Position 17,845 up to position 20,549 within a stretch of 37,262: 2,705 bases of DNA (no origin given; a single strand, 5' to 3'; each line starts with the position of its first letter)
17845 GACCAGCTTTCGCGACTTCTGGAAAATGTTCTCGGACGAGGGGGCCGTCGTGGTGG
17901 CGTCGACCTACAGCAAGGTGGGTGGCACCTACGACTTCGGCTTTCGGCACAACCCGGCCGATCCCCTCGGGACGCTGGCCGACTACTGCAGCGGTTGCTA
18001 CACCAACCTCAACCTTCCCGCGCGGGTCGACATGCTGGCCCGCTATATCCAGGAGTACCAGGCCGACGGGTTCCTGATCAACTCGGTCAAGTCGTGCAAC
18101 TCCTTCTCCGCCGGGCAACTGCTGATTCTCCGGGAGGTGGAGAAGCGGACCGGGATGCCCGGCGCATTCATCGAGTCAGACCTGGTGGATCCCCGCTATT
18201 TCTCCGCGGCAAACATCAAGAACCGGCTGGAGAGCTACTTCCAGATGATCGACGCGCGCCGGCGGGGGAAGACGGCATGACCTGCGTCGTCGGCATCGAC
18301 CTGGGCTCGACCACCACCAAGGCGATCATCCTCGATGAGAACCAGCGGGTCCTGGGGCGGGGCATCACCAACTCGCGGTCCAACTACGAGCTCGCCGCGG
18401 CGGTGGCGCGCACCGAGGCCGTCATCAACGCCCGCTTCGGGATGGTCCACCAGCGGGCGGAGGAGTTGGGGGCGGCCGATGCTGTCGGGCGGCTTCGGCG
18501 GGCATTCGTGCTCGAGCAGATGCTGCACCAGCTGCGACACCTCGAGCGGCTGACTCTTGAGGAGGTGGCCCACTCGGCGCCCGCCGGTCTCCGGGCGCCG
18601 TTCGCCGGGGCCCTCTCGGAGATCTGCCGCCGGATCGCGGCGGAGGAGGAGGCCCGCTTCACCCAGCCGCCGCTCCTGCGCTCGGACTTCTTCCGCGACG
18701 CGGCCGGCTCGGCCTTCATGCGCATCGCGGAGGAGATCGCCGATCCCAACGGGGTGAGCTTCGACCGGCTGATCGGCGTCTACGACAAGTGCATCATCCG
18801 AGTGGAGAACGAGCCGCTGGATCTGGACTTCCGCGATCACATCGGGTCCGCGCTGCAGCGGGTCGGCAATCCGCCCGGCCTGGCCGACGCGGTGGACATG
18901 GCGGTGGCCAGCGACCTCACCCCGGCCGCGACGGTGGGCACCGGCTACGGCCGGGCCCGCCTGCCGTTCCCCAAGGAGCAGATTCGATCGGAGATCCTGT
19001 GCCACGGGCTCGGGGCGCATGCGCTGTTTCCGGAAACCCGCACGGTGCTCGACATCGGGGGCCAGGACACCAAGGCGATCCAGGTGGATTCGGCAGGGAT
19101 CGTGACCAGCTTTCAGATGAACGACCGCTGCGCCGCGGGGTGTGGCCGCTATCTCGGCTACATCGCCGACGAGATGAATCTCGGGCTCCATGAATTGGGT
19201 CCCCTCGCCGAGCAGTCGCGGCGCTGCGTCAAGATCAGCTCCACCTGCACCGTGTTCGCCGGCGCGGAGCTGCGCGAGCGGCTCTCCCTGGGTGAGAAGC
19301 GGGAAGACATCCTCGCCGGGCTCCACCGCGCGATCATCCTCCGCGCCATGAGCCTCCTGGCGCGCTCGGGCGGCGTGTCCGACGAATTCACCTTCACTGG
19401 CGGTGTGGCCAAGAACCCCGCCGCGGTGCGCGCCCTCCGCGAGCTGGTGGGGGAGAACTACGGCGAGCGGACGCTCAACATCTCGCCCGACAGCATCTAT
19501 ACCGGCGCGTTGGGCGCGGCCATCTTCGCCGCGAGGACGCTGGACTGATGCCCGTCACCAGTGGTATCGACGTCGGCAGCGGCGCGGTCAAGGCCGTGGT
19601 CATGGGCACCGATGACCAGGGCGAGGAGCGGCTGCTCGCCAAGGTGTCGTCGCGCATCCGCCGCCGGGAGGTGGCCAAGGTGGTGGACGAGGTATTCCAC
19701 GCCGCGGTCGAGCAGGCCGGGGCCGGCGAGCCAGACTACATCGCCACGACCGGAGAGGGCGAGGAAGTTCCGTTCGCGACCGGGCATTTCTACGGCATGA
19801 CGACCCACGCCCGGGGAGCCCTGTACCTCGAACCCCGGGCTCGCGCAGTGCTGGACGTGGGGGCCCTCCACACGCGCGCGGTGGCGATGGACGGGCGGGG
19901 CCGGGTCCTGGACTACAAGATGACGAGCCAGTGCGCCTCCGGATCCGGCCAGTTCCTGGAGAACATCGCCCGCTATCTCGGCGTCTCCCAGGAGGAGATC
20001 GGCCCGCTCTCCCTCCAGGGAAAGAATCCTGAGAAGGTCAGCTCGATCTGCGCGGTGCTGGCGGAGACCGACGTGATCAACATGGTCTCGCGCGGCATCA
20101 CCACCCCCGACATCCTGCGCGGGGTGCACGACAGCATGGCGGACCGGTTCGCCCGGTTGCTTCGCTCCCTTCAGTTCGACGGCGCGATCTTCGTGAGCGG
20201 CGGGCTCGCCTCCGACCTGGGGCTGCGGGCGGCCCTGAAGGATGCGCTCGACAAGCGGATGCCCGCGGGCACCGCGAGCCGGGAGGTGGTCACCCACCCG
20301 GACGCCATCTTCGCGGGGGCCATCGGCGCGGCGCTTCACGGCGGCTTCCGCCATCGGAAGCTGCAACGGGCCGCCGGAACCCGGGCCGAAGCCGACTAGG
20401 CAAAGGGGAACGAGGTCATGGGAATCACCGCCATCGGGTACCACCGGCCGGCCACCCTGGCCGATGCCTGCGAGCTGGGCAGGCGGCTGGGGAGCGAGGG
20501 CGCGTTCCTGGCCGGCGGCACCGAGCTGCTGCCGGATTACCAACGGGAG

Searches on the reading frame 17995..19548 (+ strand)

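Call 6: search_protein_families(library=pfam, proteins=[window:17995-19548:+], max_evalue=0.001)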
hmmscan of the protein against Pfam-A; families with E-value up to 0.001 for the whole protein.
window:17995-19548:+ (517 aa): 2 families
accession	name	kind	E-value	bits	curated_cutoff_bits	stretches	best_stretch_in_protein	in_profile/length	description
PF01869.26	BcrAD_BadFG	-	3.3e-78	263.4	31.5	1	99-512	1-271/271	BadF/BadG/BcrA/BcrD ATPase family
PF00370.27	FGGY_N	-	0.00049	20.2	28.8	0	98-130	2-34/245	FGGY family of carbohydrate kinases, N-terminal domain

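Call 7: search_protein_families(library=ncbifam, proteins=[window:17995-19548:+], max_evalue=0.00001)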
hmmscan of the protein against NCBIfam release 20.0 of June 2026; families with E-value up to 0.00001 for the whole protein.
window:17995-19548:+ (517 aa): 5 families
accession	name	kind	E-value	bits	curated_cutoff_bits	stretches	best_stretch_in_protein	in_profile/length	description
TIGR02259.1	benz_CoA_red_A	equivalog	4e-173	576.1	578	1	95-512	1-432/432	benzoyl-CoA reductase subunit A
TIGR00241.1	CoA_E_activ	domain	9.1e-55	185.9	125.4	1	313-510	58-247/248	acyl-CoA dehydratase activase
TIGR03192.1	benz_CoA_bzdQ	equivalog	3.9e-40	138.1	380.2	1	312-512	90-286/293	benzoyl-CoA reductase, bzd-type, subunit Q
TIGR02261.1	benz_CoA_red_D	equivalog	3.5e-29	101.8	312.85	1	305-511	59-261/262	benzoyl-CoA reductase subunit D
TIGR03286.1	methan_mark_15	hypoth_equivalog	2.6e-23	82.7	455.75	1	315-513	204-402/404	methanogenesis marker 15 protein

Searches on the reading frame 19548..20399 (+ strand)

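Call 6: search_protein_families(library=pfam, proteins=[window:19548-20399:+], max_evalue=0.001)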
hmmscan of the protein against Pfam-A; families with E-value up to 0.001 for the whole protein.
window:19548-20399:+ (283 aa): 1 family
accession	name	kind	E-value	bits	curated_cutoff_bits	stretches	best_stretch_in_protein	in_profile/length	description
PF01869.26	BcrAD_BadFG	-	1.6e-62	211.9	31.5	1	6-264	2-270/271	BadF/BadG/BcrA/BcrD ATPase family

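Call 7: search_protein_families(library=ncbifam, proteins=[window:19548-20399:+], max_evalue=0.00001)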
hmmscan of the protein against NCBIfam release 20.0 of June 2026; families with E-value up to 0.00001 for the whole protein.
window:19548-20399:+ (283 aa): 5 families
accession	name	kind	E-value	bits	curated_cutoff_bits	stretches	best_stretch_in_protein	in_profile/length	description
TIGR02261.1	benz_CoA_red_D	equivalog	5.8e-108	360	312.85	1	3-265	2-262/262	benzoyl-CoA reductase subunit D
TIGR00241.1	CoA_E_activ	domain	9.2e-47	159.7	125.4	1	4-263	2-247/248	acyl-CoA dehydratase activase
TIGR03192.1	benz_CoA_bzdQ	equivalog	6.2e-29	101.4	380.2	1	3-265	33-286/293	benzoyl-CoA reductase, bzd-type, subunit Q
TIGR02259.1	benz_CoA_red_A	equivalog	9.8e-27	93.8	578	1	50-262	216-429/432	benzoyl-CoA reductase subunit A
TIGR03286.1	methan_mark_15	hypoth_equivalog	1.3e-19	70.5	455.75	1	3-263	145-399/404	methanogenesis marker 15 protein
